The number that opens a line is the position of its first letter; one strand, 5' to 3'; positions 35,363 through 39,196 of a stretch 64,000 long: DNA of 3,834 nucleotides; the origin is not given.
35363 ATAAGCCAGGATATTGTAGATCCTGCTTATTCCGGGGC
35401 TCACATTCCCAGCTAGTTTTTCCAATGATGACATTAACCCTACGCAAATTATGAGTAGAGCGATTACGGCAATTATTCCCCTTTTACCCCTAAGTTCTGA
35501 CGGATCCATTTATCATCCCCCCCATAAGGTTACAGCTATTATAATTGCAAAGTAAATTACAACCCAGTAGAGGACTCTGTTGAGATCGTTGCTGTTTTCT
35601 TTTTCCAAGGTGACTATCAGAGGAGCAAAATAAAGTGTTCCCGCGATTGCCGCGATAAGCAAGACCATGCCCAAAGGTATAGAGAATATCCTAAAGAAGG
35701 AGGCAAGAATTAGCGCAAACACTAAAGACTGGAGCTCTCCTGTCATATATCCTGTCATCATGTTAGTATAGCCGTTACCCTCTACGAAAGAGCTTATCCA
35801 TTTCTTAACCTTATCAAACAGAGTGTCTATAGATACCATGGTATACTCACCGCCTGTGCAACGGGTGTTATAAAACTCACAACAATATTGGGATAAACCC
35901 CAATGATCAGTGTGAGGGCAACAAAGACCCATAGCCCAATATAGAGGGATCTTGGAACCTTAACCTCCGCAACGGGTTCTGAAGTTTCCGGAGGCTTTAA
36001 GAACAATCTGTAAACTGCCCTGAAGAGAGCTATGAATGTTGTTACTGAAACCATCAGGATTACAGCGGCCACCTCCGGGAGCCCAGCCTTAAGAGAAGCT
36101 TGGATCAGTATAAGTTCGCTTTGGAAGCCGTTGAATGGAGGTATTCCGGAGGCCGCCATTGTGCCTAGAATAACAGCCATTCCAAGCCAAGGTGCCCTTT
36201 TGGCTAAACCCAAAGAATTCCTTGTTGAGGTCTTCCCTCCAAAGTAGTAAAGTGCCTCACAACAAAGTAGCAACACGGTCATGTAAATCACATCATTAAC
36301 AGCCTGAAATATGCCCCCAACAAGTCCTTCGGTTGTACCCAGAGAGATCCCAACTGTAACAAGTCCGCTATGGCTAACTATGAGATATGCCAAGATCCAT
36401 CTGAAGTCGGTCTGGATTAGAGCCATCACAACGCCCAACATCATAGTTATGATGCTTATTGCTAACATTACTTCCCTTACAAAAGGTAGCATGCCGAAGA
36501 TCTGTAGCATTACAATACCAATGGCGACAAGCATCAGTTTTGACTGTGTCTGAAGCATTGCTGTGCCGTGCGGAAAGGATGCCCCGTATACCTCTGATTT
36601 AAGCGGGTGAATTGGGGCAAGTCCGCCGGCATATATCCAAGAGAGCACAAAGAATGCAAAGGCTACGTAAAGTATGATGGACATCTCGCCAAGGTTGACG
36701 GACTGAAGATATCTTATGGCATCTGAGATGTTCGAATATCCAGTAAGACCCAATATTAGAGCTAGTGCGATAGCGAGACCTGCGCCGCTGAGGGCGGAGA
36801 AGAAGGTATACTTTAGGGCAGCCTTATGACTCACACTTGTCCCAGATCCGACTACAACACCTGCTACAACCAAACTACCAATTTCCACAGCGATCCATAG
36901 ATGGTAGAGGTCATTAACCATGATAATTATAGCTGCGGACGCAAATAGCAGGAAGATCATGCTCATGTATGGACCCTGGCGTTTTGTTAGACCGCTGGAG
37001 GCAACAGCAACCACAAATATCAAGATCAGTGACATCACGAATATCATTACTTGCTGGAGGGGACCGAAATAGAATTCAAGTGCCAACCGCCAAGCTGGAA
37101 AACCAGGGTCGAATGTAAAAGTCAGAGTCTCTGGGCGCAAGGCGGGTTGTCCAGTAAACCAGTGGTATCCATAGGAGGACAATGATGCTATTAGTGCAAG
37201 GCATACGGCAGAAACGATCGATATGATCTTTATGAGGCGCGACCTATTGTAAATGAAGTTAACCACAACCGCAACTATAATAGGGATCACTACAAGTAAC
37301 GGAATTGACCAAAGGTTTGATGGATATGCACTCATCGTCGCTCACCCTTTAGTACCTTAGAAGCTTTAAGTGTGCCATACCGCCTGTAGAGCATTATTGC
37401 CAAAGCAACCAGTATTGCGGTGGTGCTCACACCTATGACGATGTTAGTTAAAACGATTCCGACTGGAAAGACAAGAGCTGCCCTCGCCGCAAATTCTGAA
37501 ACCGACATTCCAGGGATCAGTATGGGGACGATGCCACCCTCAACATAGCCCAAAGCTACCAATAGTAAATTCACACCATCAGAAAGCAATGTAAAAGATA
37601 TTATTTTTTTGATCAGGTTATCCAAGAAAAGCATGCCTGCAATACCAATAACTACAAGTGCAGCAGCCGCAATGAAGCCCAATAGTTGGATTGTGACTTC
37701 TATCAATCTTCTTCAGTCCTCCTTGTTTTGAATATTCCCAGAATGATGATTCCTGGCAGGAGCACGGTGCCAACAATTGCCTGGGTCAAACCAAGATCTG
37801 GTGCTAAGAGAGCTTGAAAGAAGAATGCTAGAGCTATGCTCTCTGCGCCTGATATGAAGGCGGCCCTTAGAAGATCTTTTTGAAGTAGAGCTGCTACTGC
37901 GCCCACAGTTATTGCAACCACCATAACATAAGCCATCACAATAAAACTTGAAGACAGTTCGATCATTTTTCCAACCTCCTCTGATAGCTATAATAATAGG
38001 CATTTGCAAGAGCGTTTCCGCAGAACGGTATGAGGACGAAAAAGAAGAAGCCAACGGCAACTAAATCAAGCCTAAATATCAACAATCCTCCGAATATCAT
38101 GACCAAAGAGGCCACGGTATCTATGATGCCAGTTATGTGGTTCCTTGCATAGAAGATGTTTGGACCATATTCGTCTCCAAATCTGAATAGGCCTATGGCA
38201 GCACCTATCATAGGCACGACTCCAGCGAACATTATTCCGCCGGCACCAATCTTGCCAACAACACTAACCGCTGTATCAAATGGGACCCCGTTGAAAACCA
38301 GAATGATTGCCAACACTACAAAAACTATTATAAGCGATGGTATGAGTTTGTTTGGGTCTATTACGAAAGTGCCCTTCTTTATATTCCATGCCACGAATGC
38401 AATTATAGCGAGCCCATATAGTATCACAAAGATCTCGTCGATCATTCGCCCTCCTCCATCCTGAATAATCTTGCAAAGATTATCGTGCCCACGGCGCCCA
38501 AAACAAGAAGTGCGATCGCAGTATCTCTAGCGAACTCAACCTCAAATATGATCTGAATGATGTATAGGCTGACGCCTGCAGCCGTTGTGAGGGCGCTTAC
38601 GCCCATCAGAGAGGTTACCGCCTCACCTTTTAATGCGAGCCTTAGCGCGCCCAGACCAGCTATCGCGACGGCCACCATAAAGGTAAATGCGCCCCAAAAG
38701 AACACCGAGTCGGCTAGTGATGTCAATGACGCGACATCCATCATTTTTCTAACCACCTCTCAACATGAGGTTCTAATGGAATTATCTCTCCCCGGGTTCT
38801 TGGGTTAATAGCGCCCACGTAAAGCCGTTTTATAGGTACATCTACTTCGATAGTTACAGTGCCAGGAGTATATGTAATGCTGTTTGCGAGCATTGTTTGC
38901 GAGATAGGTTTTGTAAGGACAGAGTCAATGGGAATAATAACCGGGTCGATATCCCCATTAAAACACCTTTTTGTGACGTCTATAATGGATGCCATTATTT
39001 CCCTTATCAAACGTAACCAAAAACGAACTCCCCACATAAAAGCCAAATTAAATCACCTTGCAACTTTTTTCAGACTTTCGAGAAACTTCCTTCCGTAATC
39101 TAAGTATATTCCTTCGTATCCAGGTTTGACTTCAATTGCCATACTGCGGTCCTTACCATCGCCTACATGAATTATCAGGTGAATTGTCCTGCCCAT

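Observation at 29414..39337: Hybrid membrane-bound [NiFe] hydrogenase: full Mrp module plus three polyferredoxins (16 predicted Fe-S clusters), with no recognisable NuoC subunit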

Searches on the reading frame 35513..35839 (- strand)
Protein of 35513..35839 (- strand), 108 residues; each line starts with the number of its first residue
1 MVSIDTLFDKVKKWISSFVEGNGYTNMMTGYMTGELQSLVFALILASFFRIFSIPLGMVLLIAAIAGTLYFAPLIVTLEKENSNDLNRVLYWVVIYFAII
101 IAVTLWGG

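Call 4: search_protein_families(library=pfam, max_evalue=0.01, proteins=[window:35513-35839:-])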
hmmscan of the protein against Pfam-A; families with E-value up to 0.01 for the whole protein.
window:35513-35839:- (108 aa): 1 family
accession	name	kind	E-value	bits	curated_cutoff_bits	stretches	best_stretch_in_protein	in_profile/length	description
PF14256.11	YwiC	-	0.009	16.7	25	0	38-106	14-74/126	YwiC-like protein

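Call 6: search_protein_families(library=ncbifam, max_evalue=0.01, proteins=[window:35513-35839:-])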
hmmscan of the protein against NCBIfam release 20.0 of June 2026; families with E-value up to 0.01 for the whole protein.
window:35513-35839:- (108 aa): 0 families

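Call 23: search_protein_families(library=pfam, max_evalue=10, proteins=[window:35513-35839:-])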
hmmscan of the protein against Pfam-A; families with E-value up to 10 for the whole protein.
window:35513-35839:- (108 aa): 3 families
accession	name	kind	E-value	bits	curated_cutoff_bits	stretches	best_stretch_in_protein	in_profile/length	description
PF14256.11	YwiC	-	0.009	16.7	25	1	38-106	14-74/126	YwiC-like protein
PF20556.3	DUF6768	-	0.38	10.9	27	1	44-104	28-89/123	Family of unknown function (DUF6768)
PF12725.13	DUF3810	-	0.42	10.4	28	1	41-104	9-75/311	Protein of unknown function (DUF3810)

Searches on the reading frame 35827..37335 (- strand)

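Call 4: search_protein_families(library=pfam, max_evalue=0.01, proteins=[window:35827-37335:-])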
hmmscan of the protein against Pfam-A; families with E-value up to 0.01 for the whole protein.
window:35827-37335:- (502 aa): 1 family
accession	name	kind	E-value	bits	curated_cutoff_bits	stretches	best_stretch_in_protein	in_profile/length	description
PF00361.26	Proton_antipo_M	-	2.9e-27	96.1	21.5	1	141-428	2-289/294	NADH:quinone oxidoreductase/Mrp antiporter, TM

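Call 6: search_protein_families(library=ncbifam, max_evalue=0.01, proteins=[window:35827-37335:-])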
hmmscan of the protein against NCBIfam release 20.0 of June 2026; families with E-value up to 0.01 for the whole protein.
window:35827-37335:- (502 aa): 66 families (the best 25 are shown)
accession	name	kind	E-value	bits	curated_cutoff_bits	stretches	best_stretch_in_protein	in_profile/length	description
NF004920.0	PRK06277.1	equivalog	7.6e-120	400.9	578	1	11-496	4-475/478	energy conserving hydrogenase EhbF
NF006240.0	PRK08376.1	subfamily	7.5e-40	137.3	662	1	11-496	7-507/521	putative monovalent cation/H+ antiporter subunit D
NF009306.0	PRK12663.1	equivalog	2.2e-39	135.6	542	1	12-494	7-479/498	Na+/H+ antiporter subunit D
NF006419.0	PRK08668.1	equivalog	7.1e-37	127.4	617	1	11-498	4-483/613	NADH dehydrogenase subunit M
NF005818.0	PRK07691.1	equivalog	2.6e-35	122.3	586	1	13-497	8-484/496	Na+/H+ antiporter subunit D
NF006241.0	PRK08377.1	equivalog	5.6e-35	121.3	645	1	13-494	7-475/494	NADH dehydrogenase subunit N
TIGR01770.1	NDH_I_N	subfamily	7.3e-35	120.8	332.6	1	88-485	70-471/472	NADH-quinone oxidoreductase subunit NuoN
TIGR01972.1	NDH_I_M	subfamily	3.3e-32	111.8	263.8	1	12-495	2-481/486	NADH-quinone oxidoreductase subunit M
NF006238.0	PRK08375.1-4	equivalog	3.2e-30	105.4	626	1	10-448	5-432/531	putative monovalent cation/H+ antiporter subunit D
NF004441.0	PRK05777.1-4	equivalog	7.5e-27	94.1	477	1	130-494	152-521/524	NADH-quinone oxidoreductase subunit NuoN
TIGR00944.1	2a6301s04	subfamily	2.7e-26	92.8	692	1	13-479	5-463/463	multicomponent K+/H+ antiporter, MrpD/PhaD subunit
NF009305.0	PRK12662.1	equivalog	5.2e-26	91.4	700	1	13-492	8-486/492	putative monovalent cation/H+ antiporter subunit D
NF009308.0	PRK12665.1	equivalog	9.2e-25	87.2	585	1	11-440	9-433/531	Na+/H+ antiporter subunit D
NF004442.0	PRK05777.1-5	equivalog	1.1e-23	84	523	1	95-489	78-474/483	NADH-quinone oxidoreductase subunit NuoN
NF004444.0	PRK05777.2-2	equivalog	2.4e-23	83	496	1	93-489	82-487/496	NADH-quinone oxidoreductase subunit NuoN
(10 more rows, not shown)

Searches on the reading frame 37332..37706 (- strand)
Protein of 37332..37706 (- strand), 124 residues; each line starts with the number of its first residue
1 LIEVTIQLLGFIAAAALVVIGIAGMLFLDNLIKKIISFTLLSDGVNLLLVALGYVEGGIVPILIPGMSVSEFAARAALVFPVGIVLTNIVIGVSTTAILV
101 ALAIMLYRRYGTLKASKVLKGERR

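Call 4: search_protein_families(library=pfam, max_evalue=0.01, proteins=[window:37332-37706:-])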
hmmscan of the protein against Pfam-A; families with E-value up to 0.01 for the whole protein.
window:37332-37706:- (124 aa): 2 families
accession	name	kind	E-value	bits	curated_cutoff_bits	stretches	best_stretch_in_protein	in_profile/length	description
PF00420.29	Oxidored_q2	-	1.3e-17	63.7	26.1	1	12-118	4-90/95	NADH-ubiquinone/plastoquinone oxidoreductase chain 4L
PF09881.14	DUF2108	-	0.0007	20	29.6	1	12-64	4-56/70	Predicted membrane protein (DUF2108)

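Call 6: search_protein_families(library=ncbifam, max_evalue=0.01, proteins=[window:37332-37706:-])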
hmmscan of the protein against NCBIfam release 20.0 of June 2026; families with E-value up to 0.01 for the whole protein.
window:37332-37706:- (124 aa): 19 families
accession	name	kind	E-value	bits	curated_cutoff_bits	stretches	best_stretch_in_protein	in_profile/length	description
NF005618.0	PRK07375.1-3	equivalog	1.7e-39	134.7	107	1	4-121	2-118/119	putative monovalent cation/H+ antiporter subunit C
NF005621.0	PRK07375.1-6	equivalog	3.2e-17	62.5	126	1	1-117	1-112/120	putative monovalent cation/H+ antiporter subunit C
NF006250.0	PRK08388.1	equivalog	6.7e-16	58.8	137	1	10-118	5-114/119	putative monovalent cation/H+ antiporter subunit C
NF005620.0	PRK07375.1-5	equivalog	4.2e-12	46.1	91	1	16-118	10-107/113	putative monovalent cation/H+ antiporter subunit C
NF006372.0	PRK08600.1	equivalog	7.8e-11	42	127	1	14-117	9-105/113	Na(+)/H(+) antiporter subunit C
NF005624.0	PRK07375.2-3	equivalog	1.4e-10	41.3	95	1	7-112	4-103/105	cation:proton antiporter subunit C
NF005619.0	PRK07375.1-4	equivalog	5.4e-10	39.6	145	1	11-118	6-107/111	Na+/H+ antiporter subunit C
NF009304.0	PRK12661.1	equivalog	1.2e-09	38.4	152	2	17-64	11-59/140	putative monovalent cation/H+ antiporter subunit C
NF009301.0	PRK12658.1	equivalog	1.2e-08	34.7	156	1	16-116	11-108/125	Na+/H+ antiporter subunit C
TIGR00941.1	2a6301s03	subfamily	1.8e-08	34.9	161.2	1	16-112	11-100/104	multicomponent Na+:H+ antiporter, MnhC subunit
NF009303.0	PRK12660.1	subfamily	1.8e-08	34.3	132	1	14-118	9-104/114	putative monovalent cation/H+ antiporter subunit C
NF005622.0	PRK07375.2-1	equivalog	5.8e-08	33.1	185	1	15-118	4-104/179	putative monovalent cation/H+ antiporter subunit C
NF006573.0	PRK09094.1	equivalog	8.4e-08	32.2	105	1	26-110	19-102/114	Na+/H+ antiporter subunit C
NF005929.0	PRK07946.1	equivalog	9.3e-08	32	157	1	5-111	2-99/204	Na(+)/H(+) antiporter subunit C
NF005623.0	PRK07375.2-2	equivalog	1.8e-07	31.2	81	1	15-104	7-88/93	putative monovalent cation/H+ antiporter subunit C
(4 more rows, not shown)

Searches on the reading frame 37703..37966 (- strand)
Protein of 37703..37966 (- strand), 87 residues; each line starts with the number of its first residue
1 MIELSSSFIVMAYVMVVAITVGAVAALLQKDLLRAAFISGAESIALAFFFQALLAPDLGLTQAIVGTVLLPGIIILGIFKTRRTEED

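Call 4: search_protein_families(library=pfam, max_evalue=0.01, proteins=[window:37703-37966:-])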
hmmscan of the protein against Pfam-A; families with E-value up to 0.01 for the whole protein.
window:37703-37966:- (87 aa): 1 family
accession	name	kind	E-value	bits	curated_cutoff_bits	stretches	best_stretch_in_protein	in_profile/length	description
PF13244.11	MbhD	-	1.5e-13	51.1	27.2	1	18-83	2-67/67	MBH, subunit D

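Call 6: search_protein_families(library=ncbifam, max_evalue=0.01, proteins=[window:37703-37966:-])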
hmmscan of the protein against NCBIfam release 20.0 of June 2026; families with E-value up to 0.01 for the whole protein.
window:37703-37966:- (87 aa): 13 families
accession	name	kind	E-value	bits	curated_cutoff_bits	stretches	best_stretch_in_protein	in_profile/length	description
NF004923.0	PRK06280.1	equivalog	2.7e-20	72.5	80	1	10-86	3-79/79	hypothetical protein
NF006242.0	PRK08378.1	subfamily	1.4e-11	44.8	98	1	10-86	6-82/85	hypothetical protein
NF009159.0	PRK12504.1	equivalog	3.8e-07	30.2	141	1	9-86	4-81/178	DUF4040 domain-containing protein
NF009161.0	PRK12507.1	equivalog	8.3e-06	25.2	272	1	10-80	10-79/336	putative monovalent cation/H+ antiporter subunit B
NF009284.0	PRK12644.1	equivalog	1.5e-05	23.3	962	1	12-70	602-660/975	Na+/H+ antiporter subunit A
NF009285.0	PRK12645.1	equivalog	3.9e-05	22.1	1028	1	6-69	625-688/804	Na+/H+ antiporter subunit A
NF009287.0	PRK12647.1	equivalog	5.1e-05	22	937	1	8-82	597-670/773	putative monovalent cation/H+ antiporter subunit A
NF009288.0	PRK12648.1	equivalog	0.00012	20.4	1104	1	10-70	608-668/954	monovalent cation/H+ antiporter subunit A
TIGR00940.1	2a6301s01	subfamily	0.00039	18.8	920.45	1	9-77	620-688/793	monovalent cation:proton antiporter subunit A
NF009286.0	PRK12646.1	equivalog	0.0033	15.9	1063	1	6-69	624-687/800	DUF4040 family protein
NF009290.0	PRK12650.1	equivalog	0.0055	14.6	980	1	10-70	603-663/966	DUF4040 family protein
NF009289.0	PRK12649.1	equivalog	0.0073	14.7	1117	1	13-80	622-688/789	putative monovalent cation/H+ antiporter subunit A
NF005024.0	PRK06433.1-4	equivalog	0.0091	16.2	101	1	10-80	6-77/89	NADH dehydrogenase subunit J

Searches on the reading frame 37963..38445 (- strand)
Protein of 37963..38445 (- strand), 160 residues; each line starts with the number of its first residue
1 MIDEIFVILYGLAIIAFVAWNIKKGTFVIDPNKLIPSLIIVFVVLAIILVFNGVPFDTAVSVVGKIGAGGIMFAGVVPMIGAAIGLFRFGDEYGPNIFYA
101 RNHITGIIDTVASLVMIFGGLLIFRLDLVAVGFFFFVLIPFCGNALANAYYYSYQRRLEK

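Call 4: search_protein_families(library=pfam, max_evalue=0.01, proteins=[window:37963-38445:-])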
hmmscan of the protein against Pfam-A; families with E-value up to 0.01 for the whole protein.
window:37963-38445:- (160 aa): 1 family
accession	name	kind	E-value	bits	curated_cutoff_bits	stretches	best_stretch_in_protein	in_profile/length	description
PF03334.19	PhaG_MnhG_YufB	-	2.4e-07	31.3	23.4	1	72-151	2-80/80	Na+/H+ antiporter subunit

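Call 6: search_protein_families(library=ncbifam, max_evalue=0.01, proteins=[window:37963-38445:-])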
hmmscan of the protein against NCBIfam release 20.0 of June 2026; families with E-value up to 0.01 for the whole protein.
window:37963-38445:- (160 aa): 8 families
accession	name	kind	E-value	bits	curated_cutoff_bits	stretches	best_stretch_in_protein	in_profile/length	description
NF004926.0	PRK06286.1-1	equivalog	5.1e-09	36.4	130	1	93-153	26-79/84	putative monovalent cation/H+ antiporter subunit G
NF004927.0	PRK06286.1-2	equivalog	8.1e-08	32.5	138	1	71-154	10-85/87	putative monovalent cation/H+ antiporter subunit G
TIGR01300.1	CPA3_mnhG_phaG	equivalog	2.7e-06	27.6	63.1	1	72-155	3-87/97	monovalent cation/H(+) antiporter subunit G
NF004929.0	PRK06286.2-2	equivalog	5e-06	26.7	279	1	76-154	16-86/143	putative monovalent cation/H+ antiporter subunit G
NF004928.0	PRK06286.1-3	equivalog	2.4e-05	24.6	150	1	95-152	36-86/91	putative monovalent cation/H+ antiporter subunit G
NF009314.0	PRK12674.1-2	subfamily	0.00027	20.6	102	1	71-154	11-93/116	Na+/H+ antiporter subunit G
NF009320.0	PRK12675.1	equivalog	0.00059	20.4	128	1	74-151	9-86/104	putative monovalent cation/H+ antiporter subunit G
NF009311.0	PRK12670.1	equivalog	0.0034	17.2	116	0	70-142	8-74/99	putative monovalent cation/H+ antiporter subunit G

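Call 23: search_protein_families(library=pfam, max_evalue=10, proteins=[window:37963-38445:-])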
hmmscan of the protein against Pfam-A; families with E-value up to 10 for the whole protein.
window:37963-38445:- (160 aa): 1 family
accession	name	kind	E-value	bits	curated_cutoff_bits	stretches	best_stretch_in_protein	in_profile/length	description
PF03334.19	PhaG_MnhG_YufB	-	2.4e-07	31.3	23.4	1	72-151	2-80/80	Na+/H+ antiporter subunit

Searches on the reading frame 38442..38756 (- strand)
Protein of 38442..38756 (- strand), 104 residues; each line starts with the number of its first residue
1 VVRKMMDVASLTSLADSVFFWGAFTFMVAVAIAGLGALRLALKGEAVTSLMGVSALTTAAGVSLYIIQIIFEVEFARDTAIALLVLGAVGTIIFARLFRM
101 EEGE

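Call 4: search_protein_families(library=pfam, max_evalue=0.01, proteins=[window:38442-38756:-])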
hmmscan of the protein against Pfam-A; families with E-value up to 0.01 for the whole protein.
window:38442-38756:- (104 aa): 1 family
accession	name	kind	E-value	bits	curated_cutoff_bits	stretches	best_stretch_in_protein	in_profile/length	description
PF04066.18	MrpF_PhaF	-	0.00021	22.1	23.3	1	50-98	4-52/53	Multiple resistance and pH regulation protein F (MrpF / PhaF)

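Call 6: search_protein_families(library=ncbifam, max_evalue=0.01, proteins=[window:38442-38756:-])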
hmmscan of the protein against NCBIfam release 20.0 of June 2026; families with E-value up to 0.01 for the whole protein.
window:38442-38756:- (104 aa): 3 families
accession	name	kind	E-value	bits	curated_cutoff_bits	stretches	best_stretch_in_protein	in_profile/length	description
NF009254.0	PRK12612.1-2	equivalog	2.6e-13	50.5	72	1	23-99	8-84/86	putative monovalent cation/H+ antiporter subunit F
NF006243.0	PRK08381.1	equivalog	0.00021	21.6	79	1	30-98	15-83/89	putative monovalent cation/H+ antiporter subunit F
NF009242.0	PRK12599.1-1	equivalog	0.0063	16.8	89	1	17-98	3-81/86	putative monovalent cation/H+ antiporter subunit F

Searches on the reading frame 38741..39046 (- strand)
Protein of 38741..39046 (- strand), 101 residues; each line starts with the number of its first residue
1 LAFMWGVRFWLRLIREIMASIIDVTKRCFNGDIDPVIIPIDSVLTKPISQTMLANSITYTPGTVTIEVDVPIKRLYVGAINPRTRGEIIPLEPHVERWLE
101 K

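Call 4: search_protein_families(library=pfam, max_evalue=0.01, proteins=[window:38741-39046:-])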
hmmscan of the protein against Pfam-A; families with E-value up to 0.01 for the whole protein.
window:38741-39046:- (101 aa): 1 family
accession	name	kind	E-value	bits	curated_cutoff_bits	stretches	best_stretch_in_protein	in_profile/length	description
PF01899.21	MNHE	-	9.9e-16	58.3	27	1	5-84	44-126/145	Na+/H+ ion antiporter subunit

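Call 6: search_protein_families(library=ncbifam, max_evalue=0.01, proteins=[window:38741-39046:-])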
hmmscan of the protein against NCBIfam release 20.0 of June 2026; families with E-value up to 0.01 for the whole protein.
window:38741-39046:- (101 aa): 13 families
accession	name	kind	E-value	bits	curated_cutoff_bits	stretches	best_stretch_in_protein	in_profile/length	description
NF004922.0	PRK06279.1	equivalog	2.1e-30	105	99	1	4-99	4-99/100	putative monovalent cation/H+ antiporter subunit E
NF006245.0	PRK08383.1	subfamily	3.3e-12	46.6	192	1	17-81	77-141/168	putative monovalent cation/H+ antiporter subunit E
NF009292.0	PRK12651.1-3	equivalog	8e-10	39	213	1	7-87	58-140/158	Na+/H+ antiporter subunit E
NF006244.0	PRK08382.1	equivalog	2.4e-09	37.5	226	1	16-100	108-197/201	putative monovalent cation/H+ antiporter subunit E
TIGR00942.1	2a6301s05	subfamily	1.5e-08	34.8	212.25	1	7-83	44-122/144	multicomponent Na+:H+ antiporter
NF006519.0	PRK08965.1-3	equivalog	4.4e-08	33.1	190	1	13-82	63-134/158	Na+/H+ antiporter subunit E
NF009295.0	PRK12652.1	equivalog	7.5e-08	31.9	290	1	33-89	258-312/368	monovalent cation/H+ antiporter subunit E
NF005131.0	PRK06580.1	equivalog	1.9e-07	31.3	121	1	9-81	12-84/107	putative monovalent cation/H+ antiporter subunit E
NF009293.0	PRK12651.1-4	equivalog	5.6e-06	26.5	195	1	12-76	78-143/173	Na+/H+ antiporter subunit E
NF006518.0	PRK08965.1-2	equivalog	1.9e-05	24.5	159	1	32-81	93-142/166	Na+/H+ antiporter subunit E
NF009297.0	PRK12654.1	equivalog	3.7e-05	23.6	116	1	6-71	4-71/151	monovalent cation/H+ antiporter subunit E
NF009291.0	PRK12651.1-1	equivalog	5.4e-05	23.3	228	1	11-86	62-139/159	Na+/H+ antiporter subunit E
NF006517.0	PRK08965.1-1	equivalog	5.8e-05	23.4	180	1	8-81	61-136/161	Na+/H+ antiporter subunit E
